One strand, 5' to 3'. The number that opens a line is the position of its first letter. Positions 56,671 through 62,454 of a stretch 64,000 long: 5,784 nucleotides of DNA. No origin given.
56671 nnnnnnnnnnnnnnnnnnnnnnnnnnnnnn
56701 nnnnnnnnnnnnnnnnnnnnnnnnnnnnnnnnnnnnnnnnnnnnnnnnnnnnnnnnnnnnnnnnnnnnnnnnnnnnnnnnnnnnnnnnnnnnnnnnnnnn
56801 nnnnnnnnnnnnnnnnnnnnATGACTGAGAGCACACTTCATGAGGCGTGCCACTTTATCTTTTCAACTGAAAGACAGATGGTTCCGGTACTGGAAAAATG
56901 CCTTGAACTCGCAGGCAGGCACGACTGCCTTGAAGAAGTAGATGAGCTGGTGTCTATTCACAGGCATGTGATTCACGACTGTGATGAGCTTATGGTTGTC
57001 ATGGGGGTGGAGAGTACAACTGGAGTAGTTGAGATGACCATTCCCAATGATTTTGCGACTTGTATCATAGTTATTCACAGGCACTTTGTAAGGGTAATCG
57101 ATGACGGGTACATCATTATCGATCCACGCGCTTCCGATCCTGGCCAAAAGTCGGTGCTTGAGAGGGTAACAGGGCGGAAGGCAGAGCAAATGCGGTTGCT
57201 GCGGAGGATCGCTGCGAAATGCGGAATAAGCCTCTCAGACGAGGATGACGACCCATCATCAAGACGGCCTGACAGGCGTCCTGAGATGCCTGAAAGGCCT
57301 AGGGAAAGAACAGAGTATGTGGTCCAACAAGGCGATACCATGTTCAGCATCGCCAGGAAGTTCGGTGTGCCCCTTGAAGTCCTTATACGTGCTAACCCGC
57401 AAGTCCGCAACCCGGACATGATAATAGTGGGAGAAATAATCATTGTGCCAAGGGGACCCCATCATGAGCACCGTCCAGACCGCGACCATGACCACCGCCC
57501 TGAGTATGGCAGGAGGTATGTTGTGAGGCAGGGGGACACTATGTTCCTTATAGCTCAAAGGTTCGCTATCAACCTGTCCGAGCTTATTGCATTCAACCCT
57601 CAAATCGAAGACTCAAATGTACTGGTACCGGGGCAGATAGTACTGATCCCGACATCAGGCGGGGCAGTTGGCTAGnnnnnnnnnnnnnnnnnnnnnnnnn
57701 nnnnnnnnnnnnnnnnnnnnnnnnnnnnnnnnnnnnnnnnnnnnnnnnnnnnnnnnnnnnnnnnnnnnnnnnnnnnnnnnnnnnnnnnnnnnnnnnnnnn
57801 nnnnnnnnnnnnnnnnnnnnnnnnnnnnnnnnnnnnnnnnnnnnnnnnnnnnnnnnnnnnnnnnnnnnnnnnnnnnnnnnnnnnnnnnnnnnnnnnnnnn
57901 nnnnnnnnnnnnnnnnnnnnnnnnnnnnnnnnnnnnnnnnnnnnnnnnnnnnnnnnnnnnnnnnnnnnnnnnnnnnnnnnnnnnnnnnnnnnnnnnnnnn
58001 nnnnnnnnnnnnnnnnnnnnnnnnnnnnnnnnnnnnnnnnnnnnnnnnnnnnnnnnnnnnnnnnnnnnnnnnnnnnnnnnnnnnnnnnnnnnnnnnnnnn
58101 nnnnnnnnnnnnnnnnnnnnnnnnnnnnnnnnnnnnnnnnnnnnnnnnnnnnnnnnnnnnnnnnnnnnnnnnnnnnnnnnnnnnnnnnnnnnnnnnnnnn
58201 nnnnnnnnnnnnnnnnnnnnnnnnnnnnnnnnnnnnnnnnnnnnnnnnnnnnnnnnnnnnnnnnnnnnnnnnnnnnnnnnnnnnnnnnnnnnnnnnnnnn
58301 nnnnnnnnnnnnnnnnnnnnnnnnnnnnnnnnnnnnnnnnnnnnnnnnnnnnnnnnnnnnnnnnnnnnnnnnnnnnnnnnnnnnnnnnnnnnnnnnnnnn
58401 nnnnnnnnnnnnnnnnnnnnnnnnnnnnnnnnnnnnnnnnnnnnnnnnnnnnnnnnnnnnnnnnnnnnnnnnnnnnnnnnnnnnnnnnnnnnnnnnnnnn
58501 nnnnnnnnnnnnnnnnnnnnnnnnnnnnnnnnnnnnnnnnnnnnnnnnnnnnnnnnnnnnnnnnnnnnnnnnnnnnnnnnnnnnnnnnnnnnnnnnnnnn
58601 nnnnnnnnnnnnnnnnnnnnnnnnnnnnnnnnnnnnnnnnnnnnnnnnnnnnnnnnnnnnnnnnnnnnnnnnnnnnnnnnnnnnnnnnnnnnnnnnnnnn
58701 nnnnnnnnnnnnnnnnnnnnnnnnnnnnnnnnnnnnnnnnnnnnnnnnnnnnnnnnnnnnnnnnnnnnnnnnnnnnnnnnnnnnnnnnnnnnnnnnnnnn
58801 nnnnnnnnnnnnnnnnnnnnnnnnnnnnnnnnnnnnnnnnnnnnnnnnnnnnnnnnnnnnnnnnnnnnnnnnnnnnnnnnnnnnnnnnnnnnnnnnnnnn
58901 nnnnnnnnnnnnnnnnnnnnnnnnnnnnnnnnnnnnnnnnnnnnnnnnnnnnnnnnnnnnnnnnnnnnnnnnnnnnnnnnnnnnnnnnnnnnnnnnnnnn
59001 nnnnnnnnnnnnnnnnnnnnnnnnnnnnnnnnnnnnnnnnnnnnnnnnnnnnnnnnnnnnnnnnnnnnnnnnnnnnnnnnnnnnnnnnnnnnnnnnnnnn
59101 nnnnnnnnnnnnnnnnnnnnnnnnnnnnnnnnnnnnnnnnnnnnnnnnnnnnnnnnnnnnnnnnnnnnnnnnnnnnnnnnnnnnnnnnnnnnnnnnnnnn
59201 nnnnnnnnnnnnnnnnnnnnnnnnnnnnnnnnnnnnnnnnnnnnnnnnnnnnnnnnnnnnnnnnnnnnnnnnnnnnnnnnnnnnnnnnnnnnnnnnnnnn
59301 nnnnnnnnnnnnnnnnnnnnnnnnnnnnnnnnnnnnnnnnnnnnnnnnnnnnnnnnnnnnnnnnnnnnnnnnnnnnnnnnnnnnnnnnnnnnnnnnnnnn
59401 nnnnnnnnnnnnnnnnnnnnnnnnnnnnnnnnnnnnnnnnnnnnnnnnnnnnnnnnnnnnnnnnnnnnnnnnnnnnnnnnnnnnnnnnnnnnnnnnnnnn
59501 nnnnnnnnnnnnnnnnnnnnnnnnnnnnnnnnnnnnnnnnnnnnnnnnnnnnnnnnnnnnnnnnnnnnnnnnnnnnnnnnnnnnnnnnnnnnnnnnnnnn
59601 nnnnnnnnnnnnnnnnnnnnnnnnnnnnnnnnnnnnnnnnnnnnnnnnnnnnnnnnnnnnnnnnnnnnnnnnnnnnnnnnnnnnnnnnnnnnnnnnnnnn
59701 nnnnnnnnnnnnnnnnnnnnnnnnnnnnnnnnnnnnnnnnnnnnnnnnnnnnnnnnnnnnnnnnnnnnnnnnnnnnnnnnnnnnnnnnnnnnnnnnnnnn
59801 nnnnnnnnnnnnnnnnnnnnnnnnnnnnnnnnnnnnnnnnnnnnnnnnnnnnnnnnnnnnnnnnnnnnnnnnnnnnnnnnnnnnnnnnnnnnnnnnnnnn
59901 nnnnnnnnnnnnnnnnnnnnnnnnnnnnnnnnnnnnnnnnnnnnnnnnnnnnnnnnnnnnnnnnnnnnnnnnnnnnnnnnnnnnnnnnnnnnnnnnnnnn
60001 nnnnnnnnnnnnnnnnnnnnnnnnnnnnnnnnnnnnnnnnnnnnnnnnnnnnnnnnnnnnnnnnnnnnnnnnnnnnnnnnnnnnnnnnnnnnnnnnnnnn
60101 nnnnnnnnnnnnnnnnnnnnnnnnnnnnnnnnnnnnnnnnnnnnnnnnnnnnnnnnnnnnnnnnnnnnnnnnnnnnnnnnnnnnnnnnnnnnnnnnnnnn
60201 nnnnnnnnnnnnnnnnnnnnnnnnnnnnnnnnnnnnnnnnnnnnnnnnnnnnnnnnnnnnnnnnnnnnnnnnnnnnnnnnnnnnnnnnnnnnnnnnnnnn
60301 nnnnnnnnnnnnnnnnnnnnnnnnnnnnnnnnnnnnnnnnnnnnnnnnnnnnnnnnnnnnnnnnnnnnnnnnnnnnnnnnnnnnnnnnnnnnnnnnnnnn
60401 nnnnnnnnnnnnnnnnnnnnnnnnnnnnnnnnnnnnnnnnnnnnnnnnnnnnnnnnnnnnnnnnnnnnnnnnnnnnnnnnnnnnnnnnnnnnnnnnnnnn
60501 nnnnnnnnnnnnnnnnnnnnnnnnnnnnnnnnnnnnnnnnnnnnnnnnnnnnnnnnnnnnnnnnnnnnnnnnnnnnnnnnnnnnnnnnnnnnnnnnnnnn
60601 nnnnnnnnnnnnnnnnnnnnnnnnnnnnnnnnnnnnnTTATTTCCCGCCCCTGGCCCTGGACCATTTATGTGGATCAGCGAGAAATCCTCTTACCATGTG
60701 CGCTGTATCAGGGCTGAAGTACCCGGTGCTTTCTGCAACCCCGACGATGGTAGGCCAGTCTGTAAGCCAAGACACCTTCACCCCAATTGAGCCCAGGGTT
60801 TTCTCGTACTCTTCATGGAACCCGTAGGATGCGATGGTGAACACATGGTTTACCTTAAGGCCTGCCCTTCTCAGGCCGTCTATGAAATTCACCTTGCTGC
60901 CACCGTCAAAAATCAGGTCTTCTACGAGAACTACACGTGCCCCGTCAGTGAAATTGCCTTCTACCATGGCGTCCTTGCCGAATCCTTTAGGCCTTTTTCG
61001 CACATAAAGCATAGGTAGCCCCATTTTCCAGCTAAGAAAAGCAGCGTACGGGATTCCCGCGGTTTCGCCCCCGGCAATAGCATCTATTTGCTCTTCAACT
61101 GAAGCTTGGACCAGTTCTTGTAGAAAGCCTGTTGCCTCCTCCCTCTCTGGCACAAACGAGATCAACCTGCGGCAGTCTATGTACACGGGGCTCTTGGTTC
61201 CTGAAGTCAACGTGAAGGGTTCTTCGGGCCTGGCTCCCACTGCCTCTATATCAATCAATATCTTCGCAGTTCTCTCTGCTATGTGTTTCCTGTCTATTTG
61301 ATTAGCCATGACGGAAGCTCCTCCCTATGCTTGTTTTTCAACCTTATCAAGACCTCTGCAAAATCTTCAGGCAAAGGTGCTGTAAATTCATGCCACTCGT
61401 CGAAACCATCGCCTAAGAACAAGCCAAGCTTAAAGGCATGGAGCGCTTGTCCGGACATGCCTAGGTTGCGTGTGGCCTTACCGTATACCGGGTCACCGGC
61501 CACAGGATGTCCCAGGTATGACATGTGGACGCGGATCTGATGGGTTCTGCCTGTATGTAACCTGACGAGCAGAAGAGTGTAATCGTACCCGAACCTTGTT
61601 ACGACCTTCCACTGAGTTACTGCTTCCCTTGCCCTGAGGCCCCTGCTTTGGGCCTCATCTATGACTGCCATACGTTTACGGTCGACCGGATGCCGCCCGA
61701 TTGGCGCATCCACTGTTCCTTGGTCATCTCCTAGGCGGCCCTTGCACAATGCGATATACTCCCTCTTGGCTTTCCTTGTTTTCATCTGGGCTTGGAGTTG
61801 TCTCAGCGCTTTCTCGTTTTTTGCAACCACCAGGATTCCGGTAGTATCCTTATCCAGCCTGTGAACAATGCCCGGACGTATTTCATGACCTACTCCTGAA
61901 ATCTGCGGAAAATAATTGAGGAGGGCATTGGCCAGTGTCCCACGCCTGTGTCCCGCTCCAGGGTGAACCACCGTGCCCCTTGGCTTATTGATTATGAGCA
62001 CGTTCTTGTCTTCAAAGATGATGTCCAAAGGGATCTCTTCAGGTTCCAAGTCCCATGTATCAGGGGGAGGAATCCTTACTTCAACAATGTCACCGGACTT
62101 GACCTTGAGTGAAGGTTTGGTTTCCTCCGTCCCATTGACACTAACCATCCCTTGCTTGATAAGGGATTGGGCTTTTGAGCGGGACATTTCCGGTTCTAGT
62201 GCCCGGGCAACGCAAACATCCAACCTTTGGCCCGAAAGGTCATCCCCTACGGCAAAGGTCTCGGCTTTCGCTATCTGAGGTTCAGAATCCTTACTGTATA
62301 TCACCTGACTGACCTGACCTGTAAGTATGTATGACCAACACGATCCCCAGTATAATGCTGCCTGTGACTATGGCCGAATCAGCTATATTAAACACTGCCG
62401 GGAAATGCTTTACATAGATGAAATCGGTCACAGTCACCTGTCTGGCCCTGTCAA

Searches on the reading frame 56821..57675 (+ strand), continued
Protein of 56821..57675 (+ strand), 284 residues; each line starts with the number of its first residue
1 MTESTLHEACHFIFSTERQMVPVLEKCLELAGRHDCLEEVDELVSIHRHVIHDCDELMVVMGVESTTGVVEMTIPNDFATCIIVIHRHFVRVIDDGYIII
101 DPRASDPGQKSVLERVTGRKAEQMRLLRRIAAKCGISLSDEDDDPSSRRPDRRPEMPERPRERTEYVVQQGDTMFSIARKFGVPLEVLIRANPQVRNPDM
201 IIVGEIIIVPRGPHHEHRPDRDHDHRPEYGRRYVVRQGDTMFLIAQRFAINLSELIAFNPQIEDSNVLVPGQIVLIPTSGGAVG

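Call 22: find_related_loci(query=A1, collection=genome_contigs, flank=6000)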
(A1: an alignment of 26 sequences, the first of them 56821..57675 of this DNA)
Query A1 (284 aa) in genome_contigs; peptide patterns used: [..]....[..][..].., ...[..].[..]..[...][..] (x = any residue, [..] = any of these).
599 stretches matched a pattern (row limit reached: there are more); 475 encode a relative of the query (tblastn E <= 1e-3); the best 80 are kept; 80 distinct loci.
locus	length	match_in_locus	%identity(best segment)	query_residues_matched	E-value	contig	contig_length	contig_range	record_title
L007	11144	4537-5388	83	1-284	1e-151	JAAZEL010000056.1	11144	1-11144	MAG: Candidatus Fermentithermobacillaceae bacterium isolate AS09scLD_335 252518_AS09, whole genome shotgun sequence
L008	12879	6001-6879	76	1-284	7e-127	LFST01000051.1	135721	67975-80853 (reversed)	MAG: Candidatus Fermentithermobacillaceae bacterium DTU015 scaffold3203, whole genome shotgun sequence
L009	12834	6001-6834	69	1-284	1e-116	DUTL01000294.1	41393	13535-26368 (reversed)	MAG TPA_asm: Candidatus Fermentithermobacillaceae bacterium isolate AS05jafATM_71 67425_AS05, whole genome shotgun seque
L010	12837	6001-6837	62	1-284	4e-108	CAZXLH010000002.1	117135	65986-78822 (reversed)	MAG TPA_asm: uncultured Eubacteriales bacterium isolate SRP192927_co8_49 genome assembly, contig: NODE_86_length_117135_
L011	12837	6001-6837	62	1-284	2e-99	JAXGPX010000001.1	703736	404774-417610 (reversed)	MAG: Bacillota bacterium isolate AnMBR.bin312 bin312_1, whole genome shotgun sequence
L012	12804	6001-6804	51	1-278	2e-82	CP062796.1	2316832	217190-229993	MAG: Candidatus Fermentithermobacillus carboniphilus isolate Bu02 chromosome, complete genome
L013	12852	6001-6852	40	1-284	3e-62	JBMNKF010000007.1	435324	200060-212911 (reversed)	MAG: Bacillota bacterium isolate SBF912LR0HQ0015 contig_53056, whole genome shotgun sequence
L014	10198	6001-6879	37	1-284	1e-52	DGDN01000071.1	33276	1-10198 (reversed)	MAG TPA_asm: Candidatus Fermentithermobacillaceae bacterium UBA3951 UBA3951_contig_3063, whole genome shotgun sequence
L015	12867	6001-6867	39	1-284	6e-57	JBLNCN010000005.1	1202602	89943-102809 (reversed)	MAG: Bacillota bacterium isolate MAG124 PRJNA950955_bin31_renamed_4, whole genome shotgun sequence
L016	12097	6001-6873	36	1-284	4e-50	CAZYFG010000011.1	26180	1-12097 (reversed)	MAG TPA_asm: uncultured Eubacteriales bacterium isolate SRP239243_co1_308 genome assembly, contig: NODE_2742_length_2618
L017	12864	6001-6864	35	1-284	2e-48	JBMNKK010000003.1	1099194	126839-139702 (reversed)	MAG: Bacillota bacterium isolate SBF912LR0HQ0201 contig_47330, whole genome shotgun sequence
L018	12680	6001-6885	35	1-284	7e-47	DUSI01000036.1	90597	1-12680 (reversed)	MAG TPA_asm: Candidatus Fermentithermobacillaceae bacterium isolate AS04akNAM_117 36985_AS04, whole genome shotgun seque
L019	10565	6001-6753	38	13-284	2e-44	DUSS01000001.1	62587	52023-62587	MAG TPA_asm: Candidatus Fermentithermobacillaceae bacterium isolate AS04akNAM_61 225_AS04, whole genome shotgun sequence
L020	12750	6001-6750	38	13-284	9e-44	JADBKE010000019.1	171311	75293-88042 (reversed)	MAG: Candidatus Fermentithermobacillaceae bacterium isolate Bu31 contig_849_pilon_pilon_pilon, whole genome shotgun sequ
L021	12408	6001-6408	32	1-136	7e-20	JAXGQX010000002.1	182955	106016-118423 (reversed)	MAG: Bacillota bacterium isolate AnMBR.bin336 bin336_2, whole genome shotgun sequence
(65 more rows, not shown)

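Call 29: predict_structure(alignment_id=A1)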
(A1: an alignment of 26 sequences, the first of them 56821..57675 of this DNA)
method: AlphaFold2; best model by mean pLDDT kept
length: 284 residues; sequences in the alignment: 26
mean_pLDDT: 85.4   pTM: 0.50
mean pLDDT of the five models: 85.4, 85.3, 83.5, 83.3, 83.1
residues with pLDDT >= 90: 205; 70-90: 31; 50-70: 14; < 50: 34
segments of 3 or more residues with pLDDT < 50: 142-145, 147-160, 215-226, 281-284
pLDDT, mean of each block of 10 residues (from residue 1): 83 94 97 95 98 96 80 93 96 94 94 97 98 90 46 43 87 95 93 91 93 50 47 94 94 94 92 86 43
secondary structure, 60 per line:
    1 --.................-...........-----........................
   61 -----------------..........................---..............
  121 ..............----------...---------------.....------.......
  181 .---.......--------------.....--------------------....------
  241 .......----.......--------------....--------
elements in order: H3-19 H21-31 H37-60 H78-103 H107-134 E163-167 H174-181 H185-191 E206-210 E231-234 H241-247 H252-258 E273-276

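Call 72: search_solved_structures(query=window:56821-57675:+, max_evalue=0.001)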
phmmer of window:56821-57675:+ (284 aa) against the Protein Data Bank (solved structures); distinct sequences matched with E-value up to 0.001: 10.
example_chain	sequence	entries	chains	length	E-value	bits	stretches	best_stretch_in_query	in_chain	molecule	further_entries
4b8v_A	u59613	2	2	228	1.6e-14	57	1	163-275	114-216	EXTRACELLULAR PROTEIN 6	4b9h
4uz2_A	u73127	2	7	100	4.1e-11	45.8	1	156-211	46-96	CELL WALL-BINDING ENDOPEPTIDASE-RELATED PROTEIN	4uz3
4xcm_A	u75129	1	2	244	4.4e-10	42.5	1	157-212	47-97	Cell wall-binding endopeptidase-related protein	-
7r1l_A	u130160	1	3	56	3.3e-09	39.6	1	233-278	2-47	Spore coat assembly protein SafA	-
4s3k_A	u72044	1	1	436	8.8e-08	34.9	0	166-211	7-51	Spore germination protein YaaH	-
8i2e_B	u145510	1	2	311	3.1e-06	29.9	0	163-274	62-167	Probable peptidoglycan endopeptidase LytE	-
2mkx_A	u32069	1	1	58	1.7e-05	27.4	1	163-218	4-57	Autolysin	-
4s3j_A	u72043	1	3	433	0.00035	23.1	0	164-213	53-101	Cortical-lytic enzyme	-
5k2l_A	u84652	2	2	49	0.00041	22.9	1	165-210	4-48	Chitinase, lysozyme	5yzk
2l9y_A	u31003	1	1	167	0.00055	22.5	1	234-283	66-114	CVNH-LysM lectin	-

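Call 73: search_protein_families(library=phrogs, proteins=[window:56821-57675:+], max_evalue=0.01)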
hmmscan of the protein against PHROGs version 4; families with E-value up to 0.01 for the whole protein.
window:56821-57675:+ (284 aa): 16 families
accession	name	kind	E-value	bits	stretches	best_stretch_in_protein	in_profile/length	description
phrog_14642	-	lysis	2.6e-16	60.8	2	163-215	26-76/215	endolysin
phrog_4602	-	other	1.3e-15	58.9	2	162-212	33-82/220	transglycosylase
phrog_380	-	lysis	3.5e-13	50.3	2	154-216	174-241/309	endolysin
phrog_7348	-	lysis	4.7e-10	38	2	163-212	2104-2152/2564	endolysin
phrog_33758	-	unknown function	2.2e-09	38.3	2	168-207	25-64/173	-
phrog_13475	-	unknown function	2.8e-08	35.2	1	231-278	67-114/123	-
phrog_28394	-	unknown function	7.2e-08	32.9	0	162-207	65-109/303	-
phrog_16914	-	moron, auxiliary metabolic gene and host takeover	1.4e-07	32.5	1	163-211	23-71/200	sporulation protein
phrog_291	-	lysis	3.1e-07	30.5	2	161-213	427-478/509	endolysin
phrog_8272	-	tail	3.6e-07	31.5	1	162-182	36-57/93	tail protein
phrog_20780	-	unknown function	4.2e-07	31.1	0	164-207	73-115/117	-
phrog_1274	-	lysis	6.7e-07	30.1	0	159-190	19-50/70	lysM motif protein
phrog_2742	-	lysis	1.9e-06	28.5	1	162-208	264-309/318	endolysin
phrog_15410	-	unknown function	6.7e-05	23.1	0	157-181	70-94/311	-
phrog_46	-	tail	0.00026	22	0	231-278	8-60/130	baseplate hub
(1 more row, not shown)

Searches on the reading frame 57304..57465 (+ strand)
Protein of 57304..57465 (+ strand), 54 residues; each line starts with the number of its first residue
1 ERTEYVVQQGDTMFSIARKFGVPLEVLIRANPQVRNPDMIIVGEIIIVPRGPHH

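Call 55: search_protein_families(library=ncbifam, proteins=[window:57304-57465:+], max_evalue=1)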
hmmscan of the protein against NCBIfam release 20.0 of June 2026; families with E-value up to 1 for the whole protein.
seq(54 aa): 15 families
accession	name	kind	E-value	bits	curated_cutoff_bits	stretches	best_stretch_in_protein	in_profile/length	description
TIGR02899.1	spore_safA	subfamily_domain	5.5e-17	61.4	67.85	1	7-49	1-43/44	SafA/ExsA family spore coat assembly protein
NF047755.1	LIC_10271_M23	exception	1.1e-06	28.6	180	1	4-52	26-73/207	LIC_10271 family cell wall hydrolase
NF050804.1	CellDivDipMCaul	equivalog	2.2e-05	23.4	900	1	3-51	185-232/634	cell division endopeptidase DipM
NF041208.1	celldiv_DipM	equivalog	6.1e-05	22.4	740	1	4-50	185-229/419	cell division endopeptidase DipM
NF042931.1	SAG1386_EF1546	equivalog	0.0002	21.4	80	1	3-43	110-152/158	SAG1386/EF1546 family surface-associated protein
NF008050.0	PRK10783.1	equivalog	0.0004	18.8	508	1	4-37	404-437/457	murein transglycosylase D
NF040883.1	amid_act_ActS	equivalog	0.00058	19.2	375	1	3-47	34-77/242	amidase activator ActS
NF047657.1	CellWlHdaseLepto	equivalog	0.00094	18.7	400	1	5-48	29-71/221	hypothetical protein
NF010723.1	PRK14125.1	equivalog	0.0018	18.2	60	1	3-49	33-85/87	cell division suppressor protein YneA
NF012230.0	LWXIA_domain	equivalog_domain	0.002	18.2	33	1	3-20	3-20/74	LWXIA domain-containing protein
TIGR02907.1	spore_VI_D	equivalog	0.0026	17.4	169.85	1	5-49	302-344/344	stage VI sporulation protein D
NF008399.0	PRK11198.1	equivalog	0.01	16.3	134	1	4-50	97-147/149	peptidoglycan-binding protein LysM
NF052398.1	Agg_Promo_Fact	equivalog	0.016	15.4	170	1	3-49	29-74/202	aggregation-promoting factor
NF008652.0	PRK11649.1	equivalog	0.045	12.4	341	1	3-25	96-118/439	murein DD-endopeptidase MepM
NF047924.1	VPA1263_T6SS_effector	exception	0.26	9.6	900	1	7-49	266-309/711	T6SS effector antibacterial DNase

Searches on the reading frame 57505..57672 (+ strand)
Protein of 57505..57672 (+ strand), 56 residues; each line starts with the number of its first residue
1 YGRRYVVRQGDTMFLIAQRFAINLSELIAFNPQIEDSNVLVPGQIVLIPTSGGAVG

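Call 55: search_protein_families(library=ncbifam, proteins=[window:57505-57672:+], max_evalue=1)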
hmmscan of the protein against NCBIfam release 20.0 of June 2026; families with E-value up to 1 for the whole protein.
seq(56 aa): 15 families
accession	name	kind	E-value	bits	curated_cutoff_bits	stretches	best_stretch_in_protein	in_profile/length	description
TIGR02899.1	spore_safA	subfamily_domain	2.4e-13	49.8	67.85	1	7-50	1-44/44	SafA/ExsA family spore coat assembly protein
NF008050.0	PRK10783.1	equivalog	2e-05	23.1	508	1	5-44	405-443/457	murein transglycosylase D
TIGR02907.1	spore_VI_D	equivalog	3e-05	23.8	169.85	1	4-49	301-344/344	stage VI sporulation protein D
NF050804.1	CellDivDipMCaul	equivalog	0.00016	20.6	900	1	4-49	186-230/634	cell division endopeptidase DipM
NF047755.1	LIC_10271_M23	exception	0.0002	21.2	180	1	4-50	26-71/207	LIC_10271 family cell wall hydrolase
NF042931.1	SAG1386_EF1546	equivalog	0.00041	20.5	80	1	4-48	111-157/158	SAG1386/EF1546 family surface-associated protein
NF041208.1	celldiv_DipM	equivalog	0.0017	17.7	740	1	2-54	183-233/419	cell division endopeptidase DipM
NF012230.0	LWXIA_domain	equivalog_domain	0.0081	16.2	33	0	4-21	4-21/74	LWXIA domain-containing protein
NF047657.1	CellWlHdaseLepto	equivalog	0.013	15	400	1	5-48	29-71/221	hypothetical protein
NF008399.0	PRK11198.1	equivalog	0.019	15.4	134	1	5-50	98-147/149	peptidoglycan-binding protein LysM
NF010723.1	PRK14125.1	equivalog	0.024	14.6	60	1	5-50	35-86/87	cell division suppressor protein YneA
NF040883.1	amid_act_ActS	equivalog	0.04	13.2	375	1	2-46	33-76/242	amidase activator ActS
NF052398.1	Agg_Promo_Fact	equivalog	0.099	12.8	170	1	4-51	30-76/202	aggregation-promoting factor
NF004974.0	PRK06347.1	equivalog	0.16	10.9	701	1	5-44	333-519/592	1,4-beta-N-acetylmuramoylhydrolase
NF008652.0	PRK11649.1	equivalog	0.2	10.3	341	1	4-44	97-137/439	murein DD-endopeptidase MepM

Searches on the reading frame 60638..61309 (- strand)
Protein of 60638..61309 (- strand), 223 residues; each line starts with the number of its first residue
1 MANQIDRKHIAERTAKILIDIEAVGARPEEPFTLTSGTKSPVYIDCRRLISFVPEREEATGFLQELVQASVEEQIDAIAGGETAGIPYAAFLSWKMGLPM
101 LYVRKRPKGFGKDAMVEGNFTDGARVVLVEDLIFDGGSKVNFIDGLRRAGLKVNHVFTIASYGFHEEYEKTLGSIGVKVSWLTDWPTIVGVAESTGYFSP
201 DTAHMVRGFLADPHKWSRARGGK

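Call 31: search_protein_families(library=pfam, proteins=[window:60638-61309:-], max_evalue=0.001)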
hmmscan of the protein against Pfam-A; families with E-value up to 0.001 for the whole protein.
window:60638-61309:- (223 aa): 1 family
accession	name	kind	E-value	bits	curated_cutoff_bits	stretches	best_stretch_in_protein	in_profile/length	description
PF00156.33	Pribosyltran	-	3.1e-06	27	26.3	1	59-159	15-123/158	Phosphoribosyl transferase domain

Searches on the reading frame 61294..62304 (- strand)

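Call 31: search_protein_families(library=pfam, proteins=[window:61294-62304:-], max_evalue=0.001)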
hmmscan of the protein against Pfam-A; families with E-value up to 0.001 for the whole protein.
window:61294-62304:- (336 aa): 3 families
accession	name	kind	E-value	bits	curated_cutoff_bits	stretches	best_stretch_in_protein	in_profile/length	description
PF00849.27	PseudoU_synth_2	-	9.4e-33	114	26.8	1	101-262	1-151/152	RNA pseudouridylate synthase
PF01479.30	S4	-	5.1e-09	36.2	22.8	1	26-74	1-48/48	S4 domain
PF13275.11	S4_2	-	3.9e-05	23.9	24.6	1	44-76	25-57/65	S4 domain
